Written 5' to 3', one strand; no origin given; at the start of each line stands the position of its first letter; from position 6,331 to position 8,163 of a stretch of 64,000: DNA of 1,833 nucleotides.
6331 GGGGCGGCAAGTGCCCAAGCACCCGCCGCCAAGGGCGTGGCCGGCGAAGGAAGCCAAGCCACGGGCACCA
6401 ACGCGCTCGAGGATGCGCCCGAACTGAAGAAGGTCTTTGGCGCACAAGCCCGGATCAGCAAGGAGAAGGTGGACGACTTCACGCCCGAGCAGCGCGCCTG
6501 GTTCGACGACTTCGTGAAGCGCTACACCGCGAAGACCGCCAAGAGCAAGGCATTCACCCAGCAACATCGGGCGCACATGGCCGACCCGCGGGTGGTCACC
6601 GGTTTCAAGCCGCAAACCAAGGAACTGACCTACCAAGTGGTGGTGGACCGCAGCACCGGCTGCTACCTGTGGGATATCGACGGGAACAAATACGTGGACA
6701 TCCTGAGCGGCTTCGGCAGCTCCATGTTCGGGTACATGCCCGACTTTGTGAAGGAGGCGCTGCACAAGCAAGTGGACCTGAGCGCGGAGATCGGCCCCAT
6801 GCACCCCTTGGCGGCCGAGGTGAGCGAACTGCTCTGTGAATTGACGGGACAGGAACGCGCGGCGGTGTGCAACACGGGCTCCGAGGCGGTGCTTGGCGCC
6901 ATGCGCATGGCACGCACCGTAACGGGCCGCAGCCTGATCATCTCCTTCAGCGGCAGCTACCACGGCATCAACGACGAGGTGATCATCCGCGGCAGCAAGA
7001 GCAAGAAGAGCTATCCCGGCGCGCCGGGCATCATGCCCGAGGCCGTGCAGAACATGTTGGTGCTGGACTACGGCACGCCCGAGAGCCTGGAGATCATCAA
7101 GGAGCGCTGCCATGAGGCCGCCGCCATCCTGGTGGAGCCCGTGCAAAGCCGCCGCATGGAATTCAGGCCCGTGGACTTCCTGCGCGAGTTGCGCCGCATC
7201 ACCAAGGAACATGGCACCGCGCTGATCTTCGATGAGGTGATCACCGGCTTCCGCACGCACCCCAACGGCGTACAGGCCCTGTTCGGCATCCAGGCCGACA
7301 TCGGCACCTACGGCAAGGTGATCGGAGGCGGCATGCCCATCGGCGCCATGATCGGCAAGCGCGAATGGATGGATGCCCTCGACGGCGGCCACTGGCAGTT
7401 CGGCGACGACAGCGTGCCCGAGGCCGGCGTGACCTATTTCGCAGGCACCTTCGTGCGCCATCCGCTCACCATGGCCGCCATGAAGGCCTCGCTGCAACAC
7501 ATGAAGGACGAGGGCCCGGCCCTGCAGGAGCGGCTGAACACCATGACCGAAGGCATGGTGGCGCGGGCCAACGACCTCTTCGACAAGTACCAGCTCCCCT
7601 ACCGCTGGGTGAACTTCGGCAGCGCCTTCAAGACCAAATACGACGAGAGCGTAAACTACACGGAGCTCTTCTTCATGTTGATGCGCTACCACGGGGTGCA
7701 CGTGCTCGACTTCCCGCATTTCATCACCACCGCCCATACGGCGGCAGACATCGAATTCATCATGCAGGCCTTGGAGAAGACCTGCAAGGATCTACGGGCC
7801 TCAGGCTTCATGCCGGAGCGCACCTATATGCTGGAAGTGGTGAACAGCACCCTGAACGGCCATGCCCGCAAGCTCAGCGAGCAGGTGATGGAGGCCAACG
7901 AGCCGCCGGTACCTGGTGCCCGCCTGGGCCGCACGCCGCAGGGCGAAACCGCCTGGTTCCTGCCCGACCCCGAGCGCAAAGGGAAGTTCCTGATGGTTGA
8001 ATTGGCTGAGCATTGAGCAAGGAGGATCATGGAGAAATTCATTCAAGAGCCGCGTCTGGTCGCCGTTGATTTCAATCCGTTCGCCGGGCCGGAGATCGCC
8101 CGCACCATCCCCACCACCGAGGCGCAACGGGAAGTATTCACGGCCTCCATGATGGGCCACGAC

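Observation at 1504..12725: Compact two-gene NRPS-PKS-aminotransferase assembly line with adjacent Sfp-type PPTase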

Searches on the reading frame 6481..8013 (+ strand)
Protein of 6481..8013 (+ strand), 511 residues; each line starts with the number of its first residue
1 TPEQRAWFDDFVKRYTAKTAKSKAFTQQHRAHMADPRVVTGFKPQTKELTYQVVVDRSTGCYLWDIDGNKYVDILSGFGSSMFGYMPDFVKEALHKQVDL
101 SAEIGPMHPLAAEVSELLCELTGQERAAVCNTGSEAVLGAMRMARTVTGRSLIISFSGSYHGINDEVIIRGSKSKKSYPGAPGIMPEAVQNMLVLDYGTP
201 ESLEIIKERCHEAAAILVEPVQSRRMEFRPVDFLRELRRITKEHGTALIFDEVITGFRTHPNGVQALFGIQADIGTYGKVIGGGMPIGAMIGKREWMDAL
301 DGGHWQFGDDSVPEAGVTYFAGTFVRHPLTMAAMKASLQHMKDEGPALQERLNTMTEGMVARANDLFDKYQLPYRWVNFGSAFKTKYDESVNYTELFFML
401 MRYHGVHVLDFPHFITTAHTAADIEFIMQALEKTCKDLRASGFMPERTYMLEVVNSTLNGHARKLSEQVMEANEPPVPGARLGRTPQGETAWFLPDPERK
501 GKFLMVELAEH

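Call 13: find_related_loci(query=window:6481-8013:+, collection=genome_contigs, flank=10000)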
Query window:6481-8013:+ (511 aa) in genome_contigs; peptide patterns used: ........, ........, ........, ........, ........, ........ (x = any residue, [..] = any of these).
537 stretches matched a pattern; 505 encode a relative of the query (tblastn E <= 1e-3); the best 80 are kept; 80 distinct loci.
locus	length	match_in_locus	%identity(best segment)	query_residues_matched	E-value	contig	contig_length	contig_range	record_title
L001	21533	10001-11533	87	1-511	0e+0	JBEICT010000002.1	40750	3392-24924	MAG: Flavobacteriales bacterium isolate Sample-101-S75-bin-153 Sample_101_S75-bin_153-k141_3364209, whole genome shotgun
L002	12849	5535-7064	87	1-510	0e+0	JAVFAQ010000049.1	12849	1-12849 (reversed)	MAG: Flavobacteriales bacterium isolate BF4_95 NODE_15512_length_12849_cov_3.378557_Biofilm4, whole genome shotgun seque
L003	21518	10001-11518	88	1-506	0e+0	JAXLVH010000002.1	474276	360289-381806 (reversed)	MAG: Flavobacteriales bacterium isolate STL-BAC51 C2.61.fa-2, whole genome shotgun sequence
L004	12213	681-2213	87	1-511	0e+0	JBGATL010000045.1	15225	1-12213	MAG: Flavobacteriales bacterium isolate MAG_MBR_AS.45 MBRAS-45_scaffold_6086, whole genome shotgun sequence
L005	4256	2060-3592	87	1-511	0e+0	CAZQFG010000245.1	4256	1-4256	MAG TPA_asm: uncultured Chryseobacterium sp. isolate SRP107338_co1_43 genome assembly, contig: NODE_31598_length_4256_co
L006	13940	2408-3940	87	1-511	0e+0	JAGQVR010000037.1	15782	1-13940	MAG: Flavobacteriales bacterium isolate HKST-UBA109 NODE_37_length_15782_cov_3.732251, whole genome shotgun sequence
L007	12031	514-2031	88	1-506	0e+0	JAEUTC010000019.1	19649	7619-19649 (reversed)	MAG: Flavobacteriales bacterium isolate new MAG-319 k141_471578, whole genome shotgun sequence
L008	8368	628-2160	86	1-511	0e+0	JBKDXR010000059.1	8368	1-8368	MAG: Flavobacteriales bacterium isolate samp_4376_concoct_992 samp_4376_515193, whole genome shotgun sequence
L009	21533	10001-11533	87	1-511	0e+0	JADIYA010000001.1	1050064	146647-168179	MAG: Flavobacteriales bacterium isolate AalE_18-Q3-R2-46_BAT3C.189 tig00000646-10-10478310, whole genome shotgun sequenc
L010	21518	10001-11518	87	1-506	0e+0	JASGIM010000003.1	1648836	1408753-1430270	MAG: Flavobacteriales bacterium isolate 5N033 JMF-2111-06-0005.ont.bin.33_2, whole genome shotgun sequence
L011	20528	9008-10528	87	1-507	0e+0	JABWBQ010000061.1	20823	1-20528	MAG: Flavobacteriales bacterium isolate MAG_34 scaffold_2628, whole genome shotgun sequence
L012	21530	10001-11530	86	1-510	0e+0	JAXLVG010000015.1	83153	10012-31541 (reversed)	MAG: Flavobacteriales bacterium isolate STL-BAC50 C1.239.fa-15, whole genome shotgun sequence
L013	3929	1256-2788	86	1-511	0e+0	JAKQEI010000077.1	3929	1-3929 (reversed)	MAG: Bacteroidota bacterium isolate USDE_maxbin.097 k141_1144742, whole genome shotgun sequence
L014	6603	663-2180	87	1-506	0e+0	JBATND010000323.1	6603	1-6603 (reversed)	MAG: Flavobacteriales bacterium isolate MFD10487_ilm_asm_bin18 k127_219633, whole genome shotgun sequence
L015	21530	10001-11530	86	1-510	0e+0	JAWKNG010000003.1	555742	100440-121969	MAG: Flavobacteriales bacterium isolate AC1.1 AC1.1.fa-3, whole genome shotgun sequence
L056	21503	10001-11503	81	1-504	0e+0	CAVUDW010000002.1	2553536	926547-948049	MAG: uncultured Gemmatimonadaceae bacterium isolate MFD02832.bin.1.4 genome assembly, contig: contig_4617, whole genome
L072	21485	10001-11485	59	3-506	0e+0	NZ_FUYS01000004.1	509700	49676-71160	Parapedobacter luteus strain DSM 22899, whole genome shotgun sequence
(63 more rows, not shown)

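Call 15: search_protein_representatives(protein=window:6481-8013:+)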
Query: 511 residues. Proteins with E-value up to 0.001 (for the whole library): 22798; up to 1e-10: 10618; up to 1e-30: 2841. The best 150 are listed.
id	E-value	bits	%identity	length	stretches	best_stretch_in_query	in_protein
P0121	1.7e-285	963.9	82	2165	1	1-506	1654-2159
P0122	4.2e-251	850.5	73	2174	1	1-506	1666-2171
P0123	1.5e-196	670.6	62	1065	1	4-508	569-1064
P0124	2.1e-196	670.1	40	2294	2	7-445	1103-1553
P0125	4.8e-190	649.1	58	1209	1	1-510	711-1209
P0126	2.4e-189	646.8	58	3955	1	1-507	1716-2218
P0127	3.3e-188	643.0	58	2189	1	3-506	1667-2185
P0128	1.2e-187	641.2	58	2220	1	3-508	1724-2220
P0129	3.2e-187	639.7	55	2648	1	2-507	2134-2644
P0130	4.3e-186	636.0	61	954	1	2-452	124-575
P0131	9.3e-186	634.9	56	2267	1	1-505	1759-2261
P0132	1.2e-185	634.5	58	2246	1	1-506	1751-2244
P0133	8.7e-185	631.7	58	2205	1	1-506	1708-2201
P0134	2.2e-184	630.4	57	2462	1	2-506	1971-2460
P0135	1.3e-183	627.9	61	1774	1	1-449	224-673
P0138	6.6e-180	615.6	59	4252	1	1-448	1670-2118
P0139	3.4e-179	613.3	59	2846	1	1-453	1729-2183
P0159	8.6e-174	595.4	56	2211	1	4-506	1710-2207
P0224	3.3e-156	537.5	53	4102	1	1-447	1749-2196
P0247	5.3e-152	523.6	52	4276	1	1-442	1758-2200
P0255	4.9e-151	520.4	54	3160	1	3-448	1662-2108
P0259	1.1e-150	519.3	52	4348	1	1-447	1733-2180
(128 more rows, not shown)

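Call 22: search_protein_families(library=pfam, proteins=[L011:10547-14509:+, L011:14481-18563:+, L009:15584-16309:+], max_evalue=0.01)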
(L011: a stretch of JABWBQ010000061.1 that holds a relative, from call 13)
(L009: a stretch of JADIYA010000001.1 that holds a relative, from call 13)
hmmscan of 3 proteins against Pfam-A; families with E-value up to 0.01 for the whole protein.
L011:10547-14509:+ (1320 aa): 5 families
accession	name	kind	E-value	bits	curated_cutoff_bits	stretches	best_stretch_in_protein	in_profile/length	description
PF00668.25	Condensation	-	1.1e-82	278.6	30.6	1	26-454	4-441/456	Condensation domain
PF00501.34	AMP-binding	-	3.5e-81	273.4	29.9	1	488-837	1-384/384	AMP-binding enzyme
PF00975.26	Thioesterase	-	1.2e-22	81.7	26.4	1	1125-1309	37-224/226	Thioesterase domain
PF00550.31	PP-binding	-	2e-15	57.2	20.8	1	1009-1071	3-67/67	Phosphopantetheine attachment site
PF13193.12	AMP-binding_C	-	1.3e-06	29.7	24.5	1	896-979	1-76/76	AMP-binding enzyme C-terminal domain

L011:14481-18563:+ (1360 aa): 5 families
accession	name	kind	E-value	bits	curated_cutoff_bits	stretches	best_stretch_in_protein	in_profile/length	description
PF00501.34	AMP-binding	-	1.1e-85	288.2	29.9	1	537-879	1-384/384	AMP-binding enzyme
PF00668.25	Condensation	-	8.5e-82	275.7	30.6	1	71-504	2-444/456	Condensation domain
PF00975.26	Thioesterase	-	2.7e-18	67.5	26.4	1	1156-1338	30-215/226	Thioesterase domain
PF00550.31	PP-binding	-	1.6e-14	54.3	20.8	1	1047-1110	2-67/67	Phosphopantetheine attachment site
PF13193.12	AMP-binding_C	-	1.8e-11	45.2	24.5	1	938-1017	1-76/76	AMP-binding enzyme C-terminal domain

L009:15584-16309:+ (241 aa): 2 families
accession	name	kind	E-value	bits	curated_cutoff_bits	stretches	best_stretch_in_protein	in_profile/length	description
PF00975.26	Thioesterase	-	1.2e-21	78.4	26.4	1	43-231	29-221/226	Thioesterase domain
PF12697.13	Abhydrolase_6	-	0.00034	21.8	26.3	1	54-122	43-100/217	Alpha/beta hydrolase family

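Call 24: search_protein_families(library=pfam, proteins=[L072:677-2695:+, L072:2754-3638:+, L072:3640-4551:-, L072:4808-11497:+, L072:11502-15554:+, L072:15701-16492:+, L072:16498-17301:+, L072:17314-18174:+, L072:18023-18952:+, L072:18981-20345:+], max_evalue=0.001)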
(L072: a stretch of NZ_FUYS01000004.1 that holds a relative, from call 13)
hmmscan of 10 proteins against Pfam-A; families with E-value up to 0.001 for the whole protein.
L072:677-2695:+ (672 aa): 7 families
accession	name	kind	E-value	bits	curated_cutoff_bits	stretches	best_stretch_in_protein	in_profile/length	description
PF01653.23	DNA_ligase_aden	-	1.7e-95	319.8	27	1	70-318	2-253/253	NAD-dependent DNA ligase adenylation domain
PF03120.22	DNA_ligase_OB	-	4.2e-31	107.1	32.9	1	321-397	1-77/79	NAD-dependent DNA ligase OB-fold domain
PF12826.13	HHH_2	-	1.2e-24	86.6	27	1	513-573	2-62/64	Helix-hairpin-helix motif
PF00533.33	BRCT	-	2.5e-15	56.9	21.3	1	598-671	5-78/78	BRCA1 C Terminus (BRCT) domain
PF03119.21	DNA_ligase_ZBD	-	7.7e-11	42.1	25.8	1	407-433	1-26/27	NAD-dependent DNA ligase C4 zinc finger domain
PF14520.12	HHH_5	-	9e-10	39.3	27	1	517-564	5-53/57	Helix-hairpin-helix domain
PF16589.12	BRCT_2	-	0.00024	21.7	27.3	1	599-663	3-66/86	BRCT domain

L072:2754-3638:+ (294 aa): 1 family
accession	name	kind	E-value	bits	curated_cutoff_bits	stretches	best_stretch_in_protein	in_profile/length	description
PF00701.28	DHDPS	-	5.7e-83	278.4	22.1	1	7-288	5-286/289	Dihydrodipicolinate synthetase family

L072:3640-4551:- (303 aa): 3 families
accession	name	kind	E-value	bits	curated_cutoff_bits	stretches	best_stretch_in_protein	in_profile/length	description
PF00535.33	Glycos_transf_2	-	1.1e-21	77.9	23.3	1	3-148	1-138/168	Glycosyl transferase family 2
PF10111.15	Glyco_tranf_2_2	-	2.4e-07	31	27.3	1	4-91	3-95/276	Glycosyltransferase like family 2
PF13641.12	Glyco_tranf_2_3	-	1.7e-06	28.7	27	1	2-237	3-228/230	Glycosyltransferase like family 2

L072:4808-11497:+ (2229 aa): 10 families
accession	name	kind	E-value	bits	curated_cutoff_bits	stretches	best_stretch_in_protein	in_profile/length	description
PF00109.32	ketoacyl-synt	-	2.5e-65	221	20.8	1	614-863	2-252/252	Beta-ketoacyl synthase, N-terminal domain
PF00501.34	AMP-binding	-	2.7e-57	194.8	29.9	1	25-364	7-384/384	AMP-binding enzyme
PF00202.27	Aminotran_3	-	3.2e-48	164.8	30.5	1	1780-2139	9-373/403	Aminotransferase class-III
PF00698.26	Acyl_transf_1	-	5e-47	161.4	32.7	1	1138-1414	1-277/319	Acyl transferase domain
PF02801.28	Ketoacyl-synt_C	-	2.5e-40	137.6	20.8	1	871-988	1-118/119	Beta-ketoacyl synthase, C-terminal domain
PF00550.31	PP-binding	-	1.5e-24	86.4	20.8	2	529-591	3-67/67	Phosphopantetheine attachment site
PF16197.11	KAsynt_C_assoc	-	1.5e-19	70.9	33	1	991-1109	1-111/111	Ketoacyl-synthetase C-terminal extension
PF22621.2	CurL-like_PKS_C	-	1.8e-10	41.1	27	1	1058-1120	2-64/64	CurL-like, PKS C-terminal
PF13193.12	AMP-binding_C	-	5.8e-10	40.4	24.5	1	423-498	1-76/76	AMP-binding enzyme C-terminal domain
PF22336.2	RhiE-like_linker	-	1.7e-06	28.3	27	1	1062-1122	3-62/67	RhiE-like, KS-MAT linker domain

L072:11502-15554:+ (1350 aa): 6 families
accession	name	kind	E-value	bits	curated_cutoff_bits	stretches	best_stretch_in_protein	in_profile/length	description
PF00668.25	Condensation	-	1.6e-85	288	30.6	1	44-465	21-452/456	Condensation domain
PF00501.34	AMP-binding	-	6.3e-84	282.4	29.9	1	488-828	3-383/384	AMP-binding enzyme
PF00975.26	Thioesterase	-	1.1e-27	98.2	26.4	1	1078-1324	2-222/226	Thioesterase domain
PF00550.31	PP-binding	-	4.6e-15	56.1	20.8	1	993-1054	2-65/67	Phosphopantetheine attachment site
PF13193.12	AMP-binding_C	-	1.2e-07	33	24.5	1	886-963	1-76/76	AMP-binding enzyme C-terminal domain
PF00561.26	Abhydrolase_1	-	1.8e-05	25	25.8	1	1077-1169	1-97/245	alpha/beta hydrolase fold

L072:15701-16492:+ (263 aa): 1 family
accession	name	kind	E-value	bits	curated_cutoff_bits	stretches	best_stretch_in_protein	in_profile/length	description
PF00535.33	Glycos_transf_2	-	4.1e-11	43.5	23.3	1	8-161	2-155/168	Glycosyl transferase family 2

L072:16498-17301:+ (267 aa): 1 family
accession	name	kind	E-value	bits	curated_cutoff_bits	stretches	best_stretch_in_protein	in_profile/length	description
PF00535.33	Glycos_transf_2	-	3.7e-11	43.7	23.3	1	14-173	1-158/168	Glycosyl transferase family 2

L072:17314-18174:+ (286 aa): 3 families
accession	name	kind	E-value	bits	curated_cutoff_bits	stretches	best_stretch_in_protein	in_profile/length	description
PF00535.33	Glycos_transf_2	-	6.2e-27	95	23.3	1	47-175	1-132/168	Glycosyl transferase family 2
PF13641.12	Glyco_tranf_2_3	-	3.6e-09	37.4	27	1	46-153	3-120/230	Glycosyltransferase like family 2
PF10111.15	Glyco_tranf_2_2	-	2.7e-05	24.3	27.3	1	74-153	29-121/276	Glycosyltransferase like family 2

L072:18023-18952:+ (309 aa): 1 family
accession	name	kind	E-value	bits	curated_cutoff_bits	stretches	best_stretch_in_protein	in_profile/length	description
PF00535.33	Glycos_transf_2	-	2.5e-10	41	23.3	1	63-184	2-122/168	Glycosyl transferase family 2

L072:18981-20345:+ (454 aa): 3 families
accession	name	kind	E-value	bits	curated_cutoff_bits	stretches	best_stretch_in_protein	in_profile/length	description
PF13440.11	Polysacc_synt_3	-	2.8e-28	99.5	23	1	37-339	2-293/293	Polysaccharide biosynthesis protein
PF01943.22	Polysacc_synt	-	1.8e-18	67.4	28.2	1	18-283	7-269/274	Polysaccharide biosynthesis protein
PF03023.19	MurJ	-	6.6e-08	32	27.4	1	61-428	27-411/451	Lipid II flippase MurJ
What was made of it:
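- In Parapedobacter luteus the gene pair lies among five GT2 glycosyltransferases and a Wzx-like flippase (call 24).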

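Call 38: list_cluster_members(proteins=[P0224, P0259, P0255, P0247, P0139, P0126, P0138, P0127, P0128, P0131])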
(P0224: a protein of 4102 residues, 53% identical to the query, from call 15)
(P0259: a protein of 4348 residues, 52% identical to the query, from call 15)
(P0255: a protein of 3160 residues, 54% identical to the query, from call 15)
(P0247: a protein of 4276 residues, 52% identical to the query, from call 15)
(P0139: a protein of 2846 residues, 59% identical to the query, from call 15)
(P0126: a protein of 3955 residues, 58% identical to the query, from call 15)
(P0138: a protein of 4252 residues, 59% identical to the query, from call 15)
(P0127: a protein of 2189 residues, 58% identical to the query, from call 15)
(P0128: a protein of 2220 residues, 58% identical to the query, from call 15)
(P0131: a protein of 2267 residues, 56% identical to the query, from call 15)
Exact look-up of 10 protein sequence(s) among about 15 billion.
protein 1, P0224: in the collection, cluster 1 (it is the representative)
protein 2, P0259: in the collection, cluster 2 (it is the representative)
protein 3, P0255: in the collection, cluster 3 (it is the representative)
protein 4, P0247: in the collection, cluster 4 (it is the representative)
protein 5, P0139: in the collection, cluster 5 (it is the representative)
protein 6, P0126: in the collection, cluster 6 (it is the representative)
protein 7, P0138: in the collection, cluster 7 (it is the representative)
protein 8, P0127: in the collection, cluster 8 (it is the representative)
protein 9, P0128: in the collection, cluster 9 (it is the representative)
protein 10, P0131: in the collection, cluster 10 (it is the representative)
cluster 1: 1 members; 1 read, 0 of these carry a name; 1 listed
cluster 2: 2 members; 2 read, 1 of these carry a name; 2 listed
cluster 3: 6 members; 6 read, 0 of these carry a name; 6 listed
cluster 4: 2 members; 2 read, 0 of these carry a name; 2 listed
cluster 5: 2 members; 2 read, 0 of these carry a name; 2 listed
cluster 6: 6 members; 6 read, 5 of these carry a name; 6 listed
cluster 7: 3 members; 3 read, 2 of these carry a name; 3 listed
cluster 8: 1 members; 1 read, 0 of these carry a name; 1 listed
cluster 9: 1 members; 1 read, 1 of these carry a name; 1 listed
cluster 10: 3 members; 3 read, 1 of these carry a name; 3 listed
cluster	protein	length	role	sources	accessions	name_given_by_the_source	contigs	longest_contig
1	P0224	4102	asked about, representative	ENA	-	-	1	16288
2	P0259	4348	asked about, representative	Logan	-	-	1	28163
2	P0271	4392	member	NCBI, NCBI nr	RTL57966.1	MAG: amino acid adenylation domain-containing protein [Rhodocyclaceae bacterium]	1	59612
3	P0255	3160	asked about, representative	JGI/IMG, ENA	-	-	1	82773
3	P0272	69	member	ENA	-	-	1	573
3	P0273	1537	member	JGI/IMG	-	-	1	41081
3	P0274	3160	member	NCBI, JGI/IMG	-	-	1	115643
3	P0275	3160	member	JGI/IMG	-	-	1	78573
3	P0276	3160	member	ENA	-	-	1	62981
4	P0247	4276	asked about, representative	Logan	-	-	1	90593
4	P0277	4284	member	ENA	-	-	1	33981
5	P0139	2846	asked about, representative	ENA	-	-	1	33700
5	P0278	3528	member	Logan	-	-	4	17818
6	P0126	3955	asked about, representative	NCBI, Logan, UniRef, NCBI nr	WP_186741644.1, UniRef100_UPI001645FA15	non-ribosomal peptide synthetase/type I polyketide synthase [Spirosoma utsteinense] | non-ribosomal peptide synthetase/type I polyketide synthase n=1 Tax=Spirosoma utsteinense ...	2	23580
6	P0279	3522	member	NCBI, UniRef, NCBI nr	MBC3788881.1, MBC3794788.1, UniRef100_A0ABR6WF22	amino acid adenylation domain-containing protein [Spirosoma sp. LMG 31448] | Amino acid adenylation domain-containing protein n=1 Tax=Spirosoma utsteinense ... | amino acid adenylation domain-containing protein [Spirosoma utsteinense]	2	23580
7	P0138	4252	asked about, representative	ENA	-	-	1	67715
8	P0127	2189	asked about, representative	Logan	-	-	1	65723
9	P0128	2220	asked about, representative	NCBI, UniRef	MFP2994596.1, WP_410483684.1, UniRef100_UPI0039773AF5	amino acid adenylation domain-containing protein [Spongiivirga sp. MCCC 1A20706] | amino acid adenylation domain-containing protein n=1 Tax=Spongiivirga sp. MCCC 1A20706 ...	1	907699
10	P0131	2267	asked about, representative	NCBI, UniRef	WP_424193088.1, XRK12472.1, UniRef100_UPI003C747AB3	amino acid adenylation domain-containing protein [Ampullimonas aquatilis] | amino acid adenylation domain-containing protein n=1 Tax=Ampullimonas aquatilis ...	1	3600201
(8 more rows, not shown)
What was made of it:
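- Tried and rejected: (5) Source names for ten distant or fused representatives were all generic (call 38).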
